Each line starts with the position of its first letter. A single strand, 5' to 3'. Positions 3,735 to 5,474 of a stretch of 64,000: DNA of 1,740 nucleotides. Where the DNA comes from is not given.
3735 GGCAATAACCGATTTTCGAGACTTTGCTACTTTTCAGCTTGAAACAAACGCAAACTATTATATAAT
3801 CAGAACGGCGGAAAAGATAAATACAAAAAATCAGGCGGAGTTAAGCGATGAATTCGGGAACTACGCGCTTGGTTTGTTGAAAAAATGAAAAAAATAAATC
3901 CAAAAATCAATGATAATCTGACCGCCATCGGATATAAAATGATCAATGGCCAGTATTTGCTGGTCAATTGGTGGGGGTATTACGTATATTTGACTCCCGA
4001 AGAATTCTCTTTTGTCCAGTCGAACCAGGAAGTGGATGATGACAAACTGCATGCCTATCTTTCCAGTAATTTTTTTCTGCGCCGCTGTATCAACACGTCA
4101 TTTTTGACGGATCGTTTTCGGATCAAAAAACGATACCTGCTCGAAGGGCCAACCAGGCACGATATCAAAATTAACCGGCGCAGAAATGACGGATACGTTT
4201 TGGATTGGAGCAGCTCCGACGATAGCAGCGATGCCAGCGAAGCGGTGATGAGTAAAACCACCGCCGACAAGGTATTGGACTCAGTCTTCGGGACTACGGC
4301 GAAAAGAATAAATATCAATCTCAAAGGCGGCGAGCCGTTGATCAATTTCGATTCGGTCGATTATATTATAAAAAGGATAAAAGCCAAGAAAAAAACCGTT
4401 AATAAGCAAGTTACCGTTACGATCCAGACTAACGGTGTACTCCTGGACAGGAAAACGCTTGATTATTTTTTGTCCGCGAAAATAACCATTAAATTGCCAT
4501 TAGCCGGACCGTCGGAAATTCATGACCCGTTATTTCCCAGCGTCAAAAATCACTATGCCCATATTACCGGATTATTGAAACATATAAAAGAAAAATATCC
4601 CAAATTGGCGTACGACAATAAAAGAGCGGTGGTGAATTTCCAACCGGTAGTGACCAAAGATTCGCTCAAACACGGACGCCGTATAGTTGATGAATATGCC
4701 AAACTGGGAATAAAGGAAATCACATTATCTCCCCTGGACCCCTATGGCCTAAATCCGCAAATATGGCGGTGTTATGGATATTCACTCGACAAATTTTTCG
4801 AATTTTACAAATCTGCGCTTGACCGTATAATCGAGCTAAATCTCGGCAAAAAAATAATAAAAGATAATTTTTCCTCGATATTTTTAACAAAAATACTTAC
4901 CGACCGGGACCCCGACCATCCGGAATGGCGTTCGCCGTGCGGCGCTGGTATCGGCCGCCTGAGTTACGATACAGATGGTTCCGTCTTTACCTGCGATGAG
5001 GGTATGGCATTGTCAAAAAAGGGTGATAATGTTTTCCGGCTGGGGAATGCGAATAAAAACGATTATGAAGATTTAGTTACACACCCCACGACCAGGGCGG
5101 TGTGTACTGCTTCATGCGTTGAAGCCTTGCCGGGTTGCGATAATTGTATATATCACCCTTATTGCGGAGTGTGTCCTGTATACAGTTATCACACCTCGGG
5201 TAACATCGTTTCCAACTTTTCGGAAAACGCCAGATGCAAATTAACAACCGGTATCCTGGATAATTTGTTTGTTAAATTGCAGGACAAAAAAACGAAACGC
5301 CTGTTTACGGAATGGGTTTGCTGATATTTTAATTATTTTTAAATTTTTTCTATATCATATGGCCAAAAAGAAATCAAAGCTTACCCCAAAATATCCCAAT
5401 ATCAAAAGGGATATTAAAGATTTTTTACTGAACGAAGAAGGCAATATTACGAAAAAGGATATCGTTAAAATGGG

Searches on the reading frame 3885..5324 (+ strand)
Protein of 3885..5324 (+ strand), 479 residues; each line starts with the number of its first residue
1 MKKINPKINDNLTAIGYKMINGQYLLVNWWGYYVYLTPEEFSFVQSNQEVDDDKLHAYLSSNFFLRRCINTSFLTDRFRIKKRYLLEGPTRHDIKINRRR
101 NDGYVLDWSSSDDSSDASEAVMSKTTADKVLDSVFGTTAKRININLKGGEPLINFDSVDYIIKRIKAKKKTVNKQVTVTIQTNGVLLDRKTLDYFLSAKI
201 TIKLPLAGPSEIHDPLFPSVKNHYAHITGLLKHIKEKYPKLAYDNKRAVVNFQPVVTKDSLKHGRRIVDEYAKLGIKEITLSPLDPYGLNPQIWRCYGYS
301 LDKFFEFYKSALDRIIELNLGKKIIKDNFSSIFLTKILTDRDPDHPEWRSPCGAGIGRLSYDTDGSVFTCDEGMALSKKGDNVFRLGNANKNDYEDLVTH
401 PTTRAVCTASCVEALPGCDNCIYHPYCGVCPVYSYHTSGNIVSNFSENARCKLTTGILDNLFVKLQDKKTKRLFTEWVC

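Call 5: search_protein_families(library=ncbifam, proteins=[window:3885-5324:+], max_evalue=0.01)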
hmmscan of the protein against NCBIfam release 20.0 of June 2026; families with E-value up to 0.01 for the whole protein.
window:3885-5324:+ (479 aa): 45 families (the best 25 are shown)
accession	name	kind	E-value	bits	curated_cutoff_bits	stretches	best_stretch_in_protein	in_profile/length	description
TIGR03978.1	rSAM_paired_1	equivalog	1.8e-96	323.7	370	1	20-478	10-466/466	His-Xaa-Ser system radical SAM maturase HxsB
NF047865.1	rSAM_PapB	equivalog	1.7e-26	93.3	340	1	119-441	30-327/330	PapB family radical SAM/SPASM ranthipeptide maturase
TIGR03974.1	rSAM_six_Cys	equivalog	3.7e-22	78.8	425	1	118-453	124-437/451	thioether cross-link-forming SCIFF peptide maturase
NF040492.1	not_ScfB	exception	1.7e-20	73.3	855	1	113-444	117-429/450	ScfB-related radical SAM/SPASM orphan maturase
TIGR03942.1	sulfatase_rSAM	equivalog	1.9e-20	73.2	349.45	1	112-441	24-335/363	anaerobic sulfatase maturase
TIGR04068.1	rSAM_ocin_clost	equivalog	2.4e-20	72.9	500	1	112-452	107-440/462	Cys-rich peptide radical SAM maturase CcpM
TIGR04163.1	rSAM_cobopep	equivalog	1.3e-18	67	375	1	119-441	97-398/428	peptide-modifying radical SAM enzyme CbpB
NF041707.1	rSAM_YhhB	equivalog_domain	3e-17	62.6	445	1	108-222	22-138/369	cyclophane-forming radical SAM/SPASM peptide maturase YhhB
TIGR04064.1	rSAM_nif11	equivalog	4.1e-16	58.8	518.7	1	117-240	103-230/459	nif11-like peptide radical SAM maturase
NF041298.1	rSAM_mat_DynA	equivalog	1.9e-14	53.4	450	1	116-442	22-333/356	dynobactin maturation radical SAM/SPASM protein DynA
TIGR03906.1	quino_hemo_SAM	equivalog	6.6e-14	51.4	453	1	117-424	120-416/467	quinohemoprotein amine dehydrogenase maturation protein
NF038107.1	rSAM_NF038107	equivalog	1.7e-13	50.1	600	1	117-237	109-236/444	Cys-every-fifth radical SAM/SPASM peptide maturase CefB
TIGR04261.1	rSAM_GlyRichRpt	subfamily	7.5e-13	48.2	310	1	128-459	35-354/363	cyclophane-forming radical SAM/SPASM peptide maturase GrrM/OscB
NF010321.0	PRK13758.1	equivalog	3e-12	46.4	441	1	104-429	21-328/370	anaerobic sulfatase-maturase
TIGR04115.1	rSAM_Cxxx_rpt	equivalog_domain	3.1e-11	43.4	350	1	122-439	34-334/359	radical SAM peptide maturase, CXXX-repeat target family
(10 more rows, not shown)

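Call 6: search_protein_families(library=pfam, proteins=[window:3885-5324:+], max_evalue=0.01)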
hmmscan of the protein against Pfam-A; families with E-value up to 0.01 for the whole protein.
window:3885-5324:+ (479 aa): 2 families
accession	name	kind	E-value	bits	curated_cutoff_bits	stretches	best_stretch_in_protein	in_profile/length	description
PF04055.27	Radical_SAM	-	1.8e-06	28.7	29.5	1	143-237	48-139/166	Radical SAM superfamily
PF13353.11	Fer4_12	-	0.00048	20.9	22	1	118-186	32-97/137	4Fe-4S single cluster domain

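Call 13: find_related_loci(query=window:3885-5324:+, collection=genome_contigs, flank=6000)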
Query window:3885-5324:+ (479 aa) in genome_contigs; peptide patterns used: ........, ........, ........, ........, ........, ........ (x = any residue, [..] = any of these).
82 stretches matched a pattern; 1 encode a relative of the query (tblastn E <= 1e-3); 1 distinct loci.
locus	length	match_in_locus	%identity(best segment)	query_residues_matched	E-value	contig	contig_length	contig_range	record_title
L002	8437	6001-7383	28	12-478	3e-50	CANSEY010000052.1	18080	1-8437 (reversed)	MAG TPA_asm: uncultured Bacteroides sp. isolate SRR17794261_bin.38_metawrap_v1.3_MAG genome assembly, contig: NODE.2110_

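Call 15: find_homologous_proteins(query=window:3885-5324:+, max_evalue=1e-10)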
Query window:3885-5324:+ (479 aa): 440 proteins with E <= 1e-10 among 7375 candidates; the best 120 are listed.
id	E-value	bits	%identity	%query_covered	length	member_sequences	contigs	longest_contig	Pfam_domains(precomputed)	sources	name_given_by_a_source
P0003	0.0e+0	1118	100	100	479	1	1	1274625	PF04055.28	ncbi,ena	-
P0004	3.3e-124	433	42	98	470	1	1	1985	-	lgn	-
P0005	1.4e-120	421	42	97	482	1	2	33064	PF04055.28,PF13353.12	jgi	-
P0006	4.1e-113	397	41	100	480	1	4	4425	PF04055.28,PF13353.12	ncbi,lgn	-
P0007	3.0e-111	391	41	98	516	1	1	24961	PF04055.28,PF13353.12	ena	-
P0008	1.9e-107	378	39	98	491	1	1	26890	PF13186.12,PF04055.28,PF13353.12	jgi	jgi:His-Xaa-Ser system radical SAM maturase HxsB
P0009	2.3e-107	378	39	98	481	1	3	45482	PF13186.12,PF04055.28,PF13353.12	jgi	-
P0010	6.9e-107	376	39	98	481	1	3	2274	PF13186.12,PF04055.28,PF13353.12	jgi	-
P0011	1.3e-106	375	39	98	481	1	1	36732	PF13186.12,PF04055.28,PF13353.12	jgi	-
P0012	2.7e-106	374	38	100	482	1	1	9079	PF04055.28,PF13353.12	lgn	-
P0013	1.2e-105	372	38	99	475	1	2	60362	PF04055.28,PF13353.12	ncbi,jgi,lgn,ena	-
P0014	2.2e-104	368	38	98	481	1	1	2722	PF04055.28,PF13353.12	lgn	-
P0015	4.5e-104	367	39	100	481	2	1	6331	PF13186.12,PF04055.28,PF13353.12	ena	-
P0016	2.0e-103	365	37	98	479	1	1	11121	PF04055.28,PF13353.12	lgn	-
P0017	2.3e-103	365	38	98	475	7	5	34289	PF04055.28,PF13353.12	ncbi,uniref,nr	ncbi:His-Xaa-Ser system radical SAM maturase HxsB [Candidatus Falkowbacteria bacterium RIFOXYB2_FULL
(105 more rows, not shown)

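Call 18: find_encoding_contigs(protein=P0004, flank=10000)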
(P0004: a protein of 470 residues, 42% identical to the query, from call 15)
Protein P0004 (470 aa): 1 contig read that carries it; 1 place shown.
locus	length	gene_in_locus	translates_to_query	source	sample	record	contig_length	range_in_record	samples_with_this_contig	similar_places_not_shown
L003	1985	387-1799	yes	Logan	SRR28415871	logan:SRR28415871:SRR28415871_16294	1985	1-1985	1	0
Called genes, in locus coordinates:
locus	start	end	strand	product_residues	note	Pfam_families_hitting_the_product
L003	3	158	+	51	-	?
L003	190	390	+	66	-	-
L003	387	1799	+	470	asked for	-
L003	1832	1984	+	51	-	?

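Call 19: find_encoding_contigs(protein=P0005, flank=6000, max_places=2)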
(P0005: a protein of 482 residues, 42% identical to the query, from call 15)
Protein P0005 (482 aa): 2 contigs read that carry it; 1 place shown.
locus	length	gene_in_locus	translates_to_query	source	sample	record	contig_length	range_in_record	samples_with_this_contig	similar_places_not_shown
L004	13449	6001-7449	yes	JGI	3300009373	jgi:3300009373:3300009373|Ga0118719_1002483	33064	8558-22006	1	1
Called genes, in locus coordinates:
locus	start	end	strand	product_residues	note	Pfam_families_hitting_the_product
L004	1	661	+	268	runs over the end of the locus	PF06750:A24_N_bact, PF01478:Peptidase_A24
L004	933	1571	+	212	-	-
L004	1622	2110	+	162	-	-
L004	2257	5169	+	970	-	PF13884:Peptidase_S74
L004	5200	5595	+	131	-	PF27806:HxsD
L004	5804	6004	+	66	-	-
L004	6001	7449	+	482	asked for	PF13353:Fer4_12 (weak), PF04055:Radical_SAM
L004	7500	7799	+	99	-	-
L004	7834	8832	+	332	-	-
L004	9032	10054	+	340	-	PF09084:NMT1 (weak)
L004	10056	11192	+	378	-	PF00884:Sulfatase, PF01663:Phosphodiest, PF16347:SGSH_C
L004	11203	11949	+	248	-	PF00528:BPD_transp_1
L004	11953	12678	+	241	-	PF03193:RsgA_GTPase (weak), PF00005:ABC_tran, PF00004:AAA (faint), PF13304:AAA_21 (faint)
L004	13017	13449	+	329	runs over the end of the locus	PF04069:OpuAC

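Call 37: find_homologous_proteins(query=A2, max_evalue=1e-40)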
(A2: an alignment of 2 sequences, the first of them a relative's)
Query A2 (2 sequences) (479 aa, profile of the alignment): 398 proteins with E <= 1e-40 among 8000 candidates; the best 120 are listed.
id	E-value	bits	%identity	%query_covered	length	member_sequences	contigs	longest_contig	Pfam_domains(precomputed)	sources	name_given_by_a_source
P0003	1.3e-289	979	100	100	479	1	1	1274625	PF04055.28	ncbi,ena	-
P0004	2.2e-275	932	42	98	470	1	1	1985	-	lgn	-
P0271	3.6e-230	783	46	98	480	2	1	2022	-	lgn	-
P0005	4.2e-151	522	42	97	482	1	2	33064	PF04055.28,PF13353.12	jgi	-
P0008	8.9e-143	495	39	98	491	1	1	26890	PF13186.12,PF04055.28,PF13353.12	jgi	jgi:His-Xaa-Ser system radical SAM maturase HxsB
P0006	2.4e-141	490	41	100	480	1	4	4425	PF04055.28,PF13353.12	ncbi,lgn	-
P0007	4.1e-136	473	41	98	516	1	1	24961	PF04055.28,PF13353.12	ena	-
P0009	1.2e-135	471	39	98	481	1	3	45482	PF13186.12,PF04055.28,PF13353.12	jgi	-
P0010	3.5e-135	470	39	98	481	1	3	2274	PF13186.12,PF04055.28,PF13353.12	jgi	-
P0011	8.1e-135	469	39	98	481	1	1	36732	PF13186.12,PF04055.28,PF13353.12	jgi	-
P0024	7.1e-134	465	38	98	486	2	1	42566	PF13186.12,PF04055.28,PF13353.12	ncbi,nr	ncbi:MAG: His-Xaa-Ser system radical SAM maturase HxsB [Candidatus Portnoybacteria bacterium]|nr:His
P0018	2.7e-133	464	38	95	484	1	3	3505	PF04055.28,PF13353.12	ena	-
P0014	2.5e-132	460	38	98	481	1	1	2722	PF04055.28,PF13353.12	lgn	-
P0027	2.7e-132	460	37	98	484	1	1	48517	PF13186.12,PF04055.28,PF13353.12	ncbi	-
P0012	1.6e-130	454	38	100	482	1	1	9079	PF04055.28,PF13353.12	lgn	-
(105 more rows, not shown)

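Call 38: find_encoding_contigs(protein=P0271, flank=10000)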
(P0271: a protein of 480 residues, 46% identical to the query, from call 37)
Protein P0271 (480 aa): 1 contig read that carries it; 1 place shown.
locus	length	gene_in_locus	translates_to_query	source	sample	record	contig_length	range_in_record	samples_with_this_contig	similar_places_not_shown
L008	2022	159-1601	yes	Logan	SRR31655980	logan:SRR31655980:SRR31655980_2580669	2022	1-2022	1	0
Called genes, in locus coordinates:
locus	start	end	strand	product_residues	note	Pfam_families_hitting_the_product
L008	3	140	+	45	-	?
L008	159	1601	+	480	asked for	-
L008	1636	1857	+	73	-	-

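Call 60: search_solved_structures(query=P0003, max_evalue=0.001, show_alignments=1)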
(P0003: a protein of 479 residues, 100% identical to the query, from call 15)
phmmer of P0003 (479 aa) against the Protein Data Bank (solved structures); distinct sequences matched with E-value up to 0.001: 5.
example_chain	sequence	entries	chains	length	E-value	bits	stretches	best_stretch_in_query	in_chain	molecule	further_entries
5wgg_A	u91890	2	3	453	1.1e-12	50.6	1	121-442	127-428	Radical SAM domain protein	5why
8vpo_A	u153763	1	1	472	1.4e-06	30.5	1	127-441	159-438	Radical SAM core domain-containing protein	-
4k37_A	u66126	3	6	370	1.4e-05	27.1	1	109-373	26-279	Anaerobic sulfatase-maturating enzyme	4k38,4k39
4k36_A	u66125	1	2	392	1.6e-05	27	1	109-373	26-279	Anaerobic sulfatase-maturating enzyme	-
9gm3_A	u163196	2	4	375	4.8e-05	25.4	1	126-235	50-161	ChlB radical SAM domain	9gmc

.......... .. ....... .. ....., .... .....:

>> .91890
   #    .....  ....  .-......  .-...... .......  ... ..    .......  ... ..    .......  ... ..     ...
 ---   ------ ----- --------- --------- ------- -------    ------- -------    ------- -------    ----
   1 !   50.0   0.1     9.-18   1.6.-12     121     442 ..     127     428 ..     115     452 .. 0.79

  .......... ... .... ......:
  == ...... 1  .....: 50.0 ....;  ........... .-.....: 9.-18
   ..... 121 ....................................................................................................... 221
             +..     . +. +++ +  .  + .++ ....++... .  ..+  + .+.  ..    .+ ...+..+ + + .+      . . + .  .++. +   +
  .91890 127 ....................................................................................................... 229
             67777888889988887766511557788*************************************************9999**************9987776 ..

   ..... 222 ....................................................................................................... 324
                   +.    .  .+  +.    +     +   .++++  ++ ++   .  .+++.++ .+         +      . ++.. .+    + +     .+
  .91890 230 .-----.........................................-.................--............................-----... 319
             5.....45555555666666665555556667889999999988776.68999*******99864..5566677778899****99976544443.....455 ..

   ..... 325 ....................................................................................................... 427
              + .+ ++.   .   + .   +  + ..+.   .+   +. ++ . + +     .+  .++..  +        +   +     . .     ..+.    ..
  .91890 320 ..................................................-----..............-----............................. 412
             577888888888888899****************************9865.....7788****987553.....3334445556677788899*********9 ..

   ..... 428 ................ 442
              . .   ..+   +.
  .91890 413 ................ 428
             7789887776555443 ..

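Call 63: search_protein_families(library=padloc, proteins=[window:3885-5324:+], max_evalue=0.01)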
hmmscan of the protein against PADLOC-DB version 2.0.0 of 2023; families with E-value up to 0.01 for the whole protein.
window:3885-5324:+ (479 aa): 2 families
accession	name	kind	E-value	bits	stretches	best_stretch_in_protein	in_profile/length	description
PDLC02903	pVip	-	9.8e-05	19.9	1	133-194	40-88/257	Viperins not associated with kinases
PDLC02904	pVip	-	0.002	15.7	1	117-192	27-93/262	Viperins associated with kinases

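Call 64: search_protein_families(library=ncbifam, proteins=[L004:7500-7796:+, L008:1636-1854:+], max_evalue=0.01)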
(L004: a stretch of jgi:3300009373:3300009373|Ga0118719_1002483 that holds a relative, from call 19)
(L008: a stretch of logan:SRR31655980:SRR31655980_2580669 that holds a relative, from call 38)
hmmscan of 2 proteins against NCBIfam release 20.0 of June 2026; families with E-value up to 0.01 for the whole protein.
L004:7500-7796:+ (99 aa): 2 families
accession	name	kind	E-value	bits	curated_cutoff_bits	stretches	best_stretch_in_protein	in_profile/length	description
NF038313.3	HisXaaSer_A4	exception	1.6e-19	70.5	55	1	6-97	1-85/93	His-Xaa-Ser repeat protein HxsA4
NF038309.1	HisXaaSer_A3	equivalog_domain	1.4e-11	44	65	2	7-44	2-39/81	His-Xaa-Ser repeat protein HxsA3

L008:1636-1854:+ (73 aa): 1 family
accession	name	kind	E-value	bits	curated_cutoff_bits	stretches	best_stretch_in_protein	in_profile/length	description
NF038309.1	HisXaaSer_A3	equivalog_domain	9.7e-08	31.7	65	1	10-46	2-38/81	His-Xaa-Ser repeat protein HxsA3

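Call 74: predict_structure(alignment_id=A4)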
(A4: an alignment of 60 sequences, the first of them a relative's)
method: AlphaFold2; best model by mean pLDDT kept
length: 479 residues; sequences in the alignment: 60
mean_pLDDT: 89.5   pTM: 0.90
mean pLDDT of the five models: 89.5, 89.6, 89.2, 88.8, 88.6
residues with pLDDT >= 90: 333; 70-90: 110; 50-70: 29; < 50: 7
segments of 3 or more residues with pLDDT < 50: 1-5
pLDDT, mean of each block of 10 residues (from residue 1): 49 89 94 95 79 85 90 92 91 91 72 57 96 96 93 93 96 94 93 92 94 92 94 84 64 91 97 93 85 91 97 98 95 96 88 95 97 90 97 96 94 83 92 90 79 95 98 96
secondary structure, 60 per line:
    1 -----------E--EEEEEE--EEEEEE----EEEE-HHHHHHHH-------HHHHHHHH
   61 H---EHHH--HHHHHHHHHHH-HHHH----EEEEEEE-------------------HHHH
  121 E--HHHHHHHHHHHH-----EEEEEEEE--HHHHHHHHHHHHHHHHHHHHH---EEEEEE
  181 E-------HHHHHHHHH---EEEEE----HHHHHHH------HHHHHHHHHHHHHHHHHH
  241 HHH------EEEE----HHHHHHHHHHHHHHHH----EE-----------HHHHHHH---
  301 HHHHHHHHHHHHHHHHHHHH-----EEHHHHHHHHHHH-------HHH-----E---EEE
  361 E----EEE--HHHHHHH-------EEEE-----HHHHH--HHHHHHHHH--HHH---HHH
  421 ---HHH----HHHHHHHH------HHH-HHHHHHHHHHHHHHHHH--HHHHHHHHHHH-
elements in order: E15-20 E23-28 E33-36 H38-45 H53-61 H71-81 H83-86 E91-97 H117-120 H124-135 E141-148 H151-171 E175-181 H189-197 E201-205 H210-216 H223-243 E250-253 H258-273 H291-297 H301-320 H328-338 E358-361 E366-368 H371-377 E385-388 H394-398 H401-409 H431-438 H449-465 H468-478

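Call 77: fold_search(model_id=the predicted structure, library=pdb)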
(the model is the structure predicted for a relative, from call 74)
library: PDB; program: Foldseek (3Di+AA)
matches with E <= 10: 975; with E <= 0.001: 67
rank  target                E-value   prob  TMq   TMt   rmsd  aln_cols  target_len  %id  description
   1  5wgg_A                1.2e-20  1.00  0.63  0.68   8.1       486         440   18  Structural Insights into Thioether Bond Formation in the Biosynthesis of Sactipeptides (released 2017-07-26)
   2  5why_B                7.5e-20  1.00  0.62  0.70   8.3       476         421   18  Structural Insights into Thioether Bond Formation in the Biosynthesis of Sactipeptides (released 2017-07-26)
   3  5why_A                5.9e-19  1.00  0.63  0.72   8.2       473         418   18  Structural Insights into Thioether Bond Formation in the Biosynthesis of Sactipeptides (released 2017-07-26)
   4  4k36_A                5.3e-16  1.00  0.61  0.75   4.8       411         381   16  His6 tagged anSMEcpe with bound AdoMet (released 2013-05-08)
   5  4k39_B                7.0e-16  1.00  0.62  0.81   4.3       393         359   17  Native anSMEcpe with bound AdoMet and Cp18Cys peptide (released 2013-05-08)
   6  4k37_A                7.4e-16  1.00  0.61  0.78   4.7       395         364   17  Native anSMEcpe with bound AdoMet (released 2013-05-08)
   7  4k38_B                7.4e-16  1.00  0.58  0.75   5.0       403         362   16  Native anSMEcpe with bound AdoMet and Kp18Cys peptide (released 2013-05-08)
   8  4k36_B                1.6e-15  1.00  0.61  0.79   4.6       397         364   17  His6 tagged anSMEcpe with bound AdoMet (released 2013-05-08)
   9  4k37_B                1.6e-15  1.00  0.61  0.78   4.8       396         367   17  Native anSMEcpe with bound AdoMet (released 2013-05-08)
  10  8vpo                  3.0e-15  1.00  0.63  0.67   5.9       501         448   17  X-Ray Crystal Structure of TigE from Paramaledivibacter caminithermalis (released 2024-02-07)
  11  4k39_A                4.4e-15  1.00  0.59  0.75   5.1       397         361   16  Native anSMEcpe with bound AdoMet and Cp18Cys peptide (released 2013-05-08)
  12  4k38_A                4.9e-15  1.00  0.59  0.74   5.1       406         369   18  Native anSMEcpe with bound AdoMet and Kp18Cys peptide (released 2013-05-08)
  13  9gmc_A                9.7e-12  1.00  0.58  0.73   4.5       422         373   18  Crystal structure of the complex formed between the radical SAM protein ChlB and the R3A mutant of ChlA (released 2025-06-25)
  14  9gm3_C                1.6e-11  1.00  0.59  0.73   4.6       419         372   18  Crystal structure of the complex formed between the radical SAM protein ChlB and the leader region of its precursor su (released 2025-06-25)
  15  9gmc_C                1.6e-11  1.00  0.59  0.73   4.5       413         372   19  Crystal structure of the complex formed between the radical SAM protein ChlB and the R3A mutant of ChlA (released 2025-06-25)
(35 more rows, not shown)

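Call 83: find_related_loci(query=A2, collection=viral_contigs, flank=5000)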
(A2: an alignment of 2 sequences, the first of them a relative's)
Query A2 (479 aa) in viral_contigs; peptide patterns used: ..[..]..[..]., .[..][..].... (x = any residue, [..] = any of these).
112 stretches matched a pattern, but none encodes a relative of the query by tblastn (E <= 1e-3).
